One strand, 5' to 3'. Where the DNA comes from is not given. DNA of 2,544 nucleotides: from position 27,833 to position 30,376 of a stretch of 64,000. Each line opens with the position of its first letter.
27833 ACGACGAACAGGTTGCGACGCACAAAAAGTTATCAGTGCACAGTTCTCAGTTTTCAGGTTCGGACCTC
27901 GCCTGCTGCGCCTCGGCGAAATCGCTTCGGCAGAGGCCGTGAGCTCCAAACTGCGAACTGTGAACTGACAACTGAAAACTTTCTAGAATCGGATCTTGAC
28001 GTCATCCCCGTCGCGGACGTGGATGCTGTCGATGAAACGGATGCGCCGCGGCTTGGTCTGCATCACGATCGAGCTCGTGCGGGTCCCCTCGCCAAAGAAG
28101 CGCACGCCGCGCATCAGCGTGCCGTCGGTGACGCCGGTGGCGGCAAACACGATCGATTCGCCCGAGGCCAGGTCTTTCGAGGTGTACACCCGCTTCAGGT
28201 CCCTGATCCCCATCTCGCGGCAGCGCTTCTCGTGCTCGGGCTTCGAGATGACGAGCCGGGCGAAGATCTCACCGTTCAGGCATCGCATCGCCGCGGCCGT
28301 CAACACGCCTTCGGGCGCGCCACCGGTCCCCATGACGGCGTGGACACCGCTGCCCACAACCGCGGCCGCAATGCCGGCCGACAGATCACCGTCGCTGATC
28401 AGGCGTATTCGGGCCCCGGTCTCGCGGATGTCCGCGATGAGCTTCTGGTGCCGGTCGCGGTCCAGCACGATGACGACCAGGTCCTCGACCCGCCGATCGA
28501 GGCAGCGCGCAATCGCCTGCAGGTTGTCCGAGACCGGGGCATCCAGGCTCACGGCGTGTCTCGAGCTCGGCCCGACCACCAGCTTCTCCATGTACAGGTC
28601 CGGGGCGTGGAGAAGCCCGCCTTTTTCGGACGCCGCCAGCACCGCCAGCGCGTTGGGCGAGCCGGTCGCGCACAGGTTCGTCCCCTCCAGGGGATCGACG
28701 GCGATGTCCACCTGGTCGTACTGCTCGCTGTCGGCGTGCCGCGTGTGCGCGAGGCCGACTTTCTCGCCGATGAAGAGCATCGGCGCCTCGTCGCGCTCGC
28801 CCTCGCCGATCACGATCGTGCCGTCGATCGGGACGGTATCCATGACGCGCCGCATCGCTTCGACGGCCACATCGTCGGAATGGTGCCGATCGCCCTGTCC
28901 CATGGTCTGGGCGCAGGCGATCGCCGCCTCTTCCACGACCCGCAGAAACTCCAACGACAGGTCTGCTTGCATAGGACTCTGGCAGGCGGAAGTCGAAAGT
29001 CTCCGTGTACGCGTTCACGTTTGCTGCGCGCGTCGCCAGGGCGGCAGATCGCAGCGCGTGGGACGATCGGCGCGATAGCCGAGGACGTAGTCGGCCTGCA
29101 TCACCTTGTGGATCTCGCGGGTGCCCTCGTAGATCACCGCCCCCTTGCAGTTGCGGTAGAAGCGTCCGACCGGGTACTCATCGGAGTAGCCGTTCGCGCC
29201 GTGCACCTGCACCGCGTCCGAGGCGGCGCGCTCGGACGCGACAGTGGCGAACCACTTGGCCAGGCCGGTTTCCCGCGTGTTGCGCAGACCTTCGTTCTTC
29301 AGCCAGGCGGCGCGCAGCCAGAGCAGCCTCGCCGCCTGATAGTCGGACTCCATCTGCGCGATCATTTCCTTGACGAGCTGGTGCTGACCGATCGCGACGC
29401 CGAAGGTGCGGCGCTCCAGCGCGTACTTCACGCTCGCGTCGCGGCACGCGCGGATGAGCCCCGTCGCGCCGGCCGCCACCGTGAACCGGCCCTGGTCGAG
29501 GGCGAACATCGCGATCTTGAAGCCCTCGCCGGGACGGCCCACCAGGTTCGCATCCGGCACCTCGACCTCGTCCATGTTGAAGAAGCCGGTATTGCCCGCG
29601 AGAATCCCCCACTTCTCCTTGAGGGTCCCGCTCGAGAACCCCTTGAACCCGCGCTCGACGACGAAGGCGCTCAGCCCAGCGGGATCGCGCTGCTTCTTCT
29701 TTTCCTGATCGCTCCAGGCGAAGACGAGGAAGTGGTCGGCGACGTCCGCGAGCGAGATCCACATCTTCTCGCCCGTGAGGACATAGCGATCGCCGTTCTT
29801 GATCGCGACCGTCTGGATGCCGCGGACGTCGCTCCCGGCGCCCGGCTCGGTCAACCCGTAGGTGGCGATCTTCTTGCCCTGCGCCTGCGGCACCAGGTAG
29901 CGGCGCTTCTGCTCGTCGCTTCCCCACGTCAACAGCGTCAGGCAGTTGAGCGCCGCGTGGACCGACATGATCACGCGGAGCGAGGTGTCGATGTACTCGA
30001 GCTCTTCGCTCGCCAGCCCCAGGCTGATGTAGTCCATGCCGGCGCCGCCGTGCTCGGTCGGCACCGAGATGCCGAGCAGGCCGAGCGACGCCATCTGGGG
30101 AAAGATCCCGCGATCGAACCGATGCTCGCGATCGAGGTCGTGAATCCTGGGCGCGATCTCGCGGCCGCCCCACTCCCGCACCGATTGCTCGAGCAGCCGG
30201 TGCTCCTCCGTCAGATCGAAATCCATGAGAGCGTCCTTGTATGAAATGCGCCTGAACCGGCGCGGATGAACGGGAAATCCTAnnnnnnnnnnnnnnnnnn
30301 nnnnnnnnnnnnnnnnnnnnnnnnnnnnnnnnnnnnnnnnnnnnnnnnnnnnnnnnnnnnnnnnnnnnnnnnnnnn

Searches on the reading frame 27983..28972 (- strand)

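Call 39: search_protein_families(library=pfam, proteins=[window:27983-28972:-], max_evalue=0.00001)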
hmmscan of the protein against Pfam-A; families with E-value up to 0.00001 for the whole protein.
window:27983-28972:- (329 aa): 1 family
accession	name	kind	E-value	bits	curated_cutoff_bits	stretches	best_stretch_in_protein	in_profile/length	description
PF03320.18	FBPase_glpX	-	8e-131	435.9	27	1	4-318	2-307/307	Bacterial fructose-1,6-bisphosphatase, glpX-encoded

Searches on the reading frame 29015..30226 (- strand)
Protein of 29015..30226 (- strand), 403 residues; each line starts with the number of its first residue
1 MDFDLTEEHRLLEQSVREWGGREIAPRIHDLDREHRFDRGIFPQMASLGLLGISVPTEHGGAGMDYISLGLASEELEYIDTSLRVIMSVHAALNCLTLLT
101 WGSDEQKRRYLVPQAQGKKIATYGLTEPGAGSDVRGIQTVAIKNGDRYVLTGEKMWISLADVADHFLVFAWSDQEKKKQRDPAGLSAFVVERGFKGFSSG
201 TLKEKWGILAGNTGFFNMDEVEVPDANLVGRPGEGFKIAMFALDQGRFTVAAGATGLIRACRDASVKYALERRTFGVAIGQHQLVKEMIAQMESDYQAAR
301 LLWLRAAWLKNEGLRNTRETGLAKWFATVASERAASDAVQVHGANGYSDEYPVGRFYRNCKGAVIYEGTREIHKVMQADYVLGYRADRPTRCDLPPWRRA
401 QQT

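Call 39: search_protein_families(library=pfam, proteins=[window:29015-30226:-], max_evalue=0.00001)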
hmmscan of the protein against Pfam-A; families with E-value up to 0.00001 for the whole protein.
window:29015-30226:- (403 aa): 4 families
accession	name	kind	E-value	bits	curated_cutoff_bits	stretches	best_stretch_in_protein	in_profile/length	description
PF00441.29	Acyl-CoA_dh_1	-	7.1e-42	143.5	22.4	1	233-375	1-143/150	Acyl-CoA dehydrogenase, C-terminal domain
PF02771.21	Acyl-CoA_dh_N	-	1.3e-33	116.1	22.9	1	6-118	1-113/113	Acyl-CoA dehydrogenase, N-terminal domain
PF02770.24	Acyl-CoA_dh_M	-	2.2e-20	73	33.3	1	123-219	2-95/97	Acyl-CoA dehydrogenase, middle domain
PF08028.16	Acyl-CoA_dh_2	-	3.9e-14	53.5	22.7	1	249-369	2-132/134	Acyl-CoA dehydrogenase, C-terminal domain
